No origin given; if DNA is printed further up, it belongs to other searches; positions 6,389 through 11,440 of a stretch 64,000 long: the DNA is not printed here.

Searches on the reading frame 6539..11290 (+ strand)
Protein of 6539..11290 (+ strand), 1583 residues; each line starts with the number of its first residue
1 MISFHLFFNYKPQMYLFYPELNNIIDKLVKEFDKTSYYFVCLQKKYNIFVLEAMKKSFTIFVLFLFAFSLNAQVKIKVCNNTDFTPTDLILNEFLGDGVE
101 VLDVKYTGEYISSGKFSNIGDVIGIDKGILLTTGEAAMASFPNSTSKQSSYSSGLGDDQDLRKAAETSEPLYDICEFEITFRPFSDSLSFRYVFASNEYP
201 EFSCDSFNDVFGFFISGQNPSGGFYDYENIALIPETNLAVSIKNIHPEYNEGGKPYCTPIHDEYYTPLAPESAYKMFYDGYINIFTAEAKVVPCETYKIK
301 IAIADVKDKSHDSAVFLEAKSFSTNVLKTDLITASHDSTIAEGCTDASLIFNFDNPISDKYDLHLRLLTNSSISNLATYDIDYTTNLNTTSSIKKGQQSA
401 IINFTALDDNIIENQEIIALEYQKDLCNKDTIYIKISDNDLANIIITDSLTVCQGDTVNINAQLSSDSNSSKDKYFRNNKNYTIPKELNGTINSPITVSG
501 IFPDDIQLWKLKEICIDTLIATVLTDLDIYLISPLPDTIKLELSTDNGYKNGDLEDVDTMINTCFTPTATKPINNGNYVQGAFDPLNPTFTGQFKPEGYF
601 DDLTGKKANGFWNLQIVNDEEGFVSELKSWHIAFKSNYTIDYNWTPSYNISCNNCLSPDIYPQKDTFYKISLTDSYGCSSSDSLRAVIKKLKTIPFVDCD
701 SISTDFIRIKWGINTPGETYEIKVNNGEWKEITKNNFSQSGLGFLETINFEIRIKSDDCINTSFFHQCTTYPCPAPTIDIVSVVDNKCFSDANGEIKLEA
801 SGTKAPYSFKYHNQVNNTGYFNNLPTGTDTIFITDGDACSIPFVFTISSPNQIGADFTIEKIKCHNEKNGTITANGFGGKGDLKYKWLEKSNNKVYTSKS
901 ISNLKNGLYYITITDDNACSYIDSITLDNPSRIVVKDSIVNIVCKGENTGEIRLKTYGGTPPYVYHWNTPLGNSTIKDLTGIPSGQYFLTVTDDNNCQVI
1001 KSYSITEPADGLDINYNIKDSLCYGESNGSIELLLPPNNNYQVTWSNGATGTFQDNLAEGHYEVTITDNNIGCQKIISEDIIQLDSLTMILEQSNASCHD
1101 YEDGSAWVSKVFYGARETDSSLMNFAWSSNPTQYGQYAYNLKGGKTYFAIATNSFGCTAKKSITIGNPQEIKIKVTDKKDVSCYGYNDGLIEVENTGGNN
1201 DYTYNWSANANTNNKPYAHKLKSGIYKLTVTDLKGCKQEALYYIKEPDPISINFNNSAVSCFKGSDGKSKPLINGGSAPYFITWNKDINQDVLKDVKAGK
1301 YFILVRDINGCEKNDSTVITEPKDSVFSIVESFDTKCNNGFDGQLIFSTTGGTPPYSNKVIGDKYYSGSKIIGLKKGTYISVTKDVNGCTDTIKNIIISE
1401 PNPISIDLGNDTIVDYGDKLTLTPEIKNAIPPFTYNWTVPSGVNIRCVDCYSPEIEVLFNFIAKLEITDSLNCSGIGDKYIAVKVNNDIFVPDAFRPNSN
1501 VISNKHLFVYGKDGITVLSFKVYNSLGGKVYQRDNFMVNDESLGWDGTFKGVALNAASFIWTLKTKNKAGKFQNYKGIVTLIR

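Call 12: search_protein_families(library=pfam, proteins=[window:6539-11290:+], max_evalue=0.01)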
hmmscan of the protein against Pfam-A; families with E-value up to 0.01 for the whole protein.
window:6539-11290:+ (1583 aa): 3 families
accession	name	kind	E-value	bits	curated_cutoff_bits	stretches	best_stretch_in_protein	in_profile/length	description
PF13573.12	SprB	-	4.9e-37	125.7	28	3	938-970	3-35/37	SprB repeat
PF01483.27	P_proprotein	-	2.6e-05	24.6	21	0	522-634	13-86/86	Proprotein convertase P-domain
PF13585.12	CHU_C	-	0.00042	20.8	27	1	1491-1580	3-85/86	CHU_C Type IX secretion signal domain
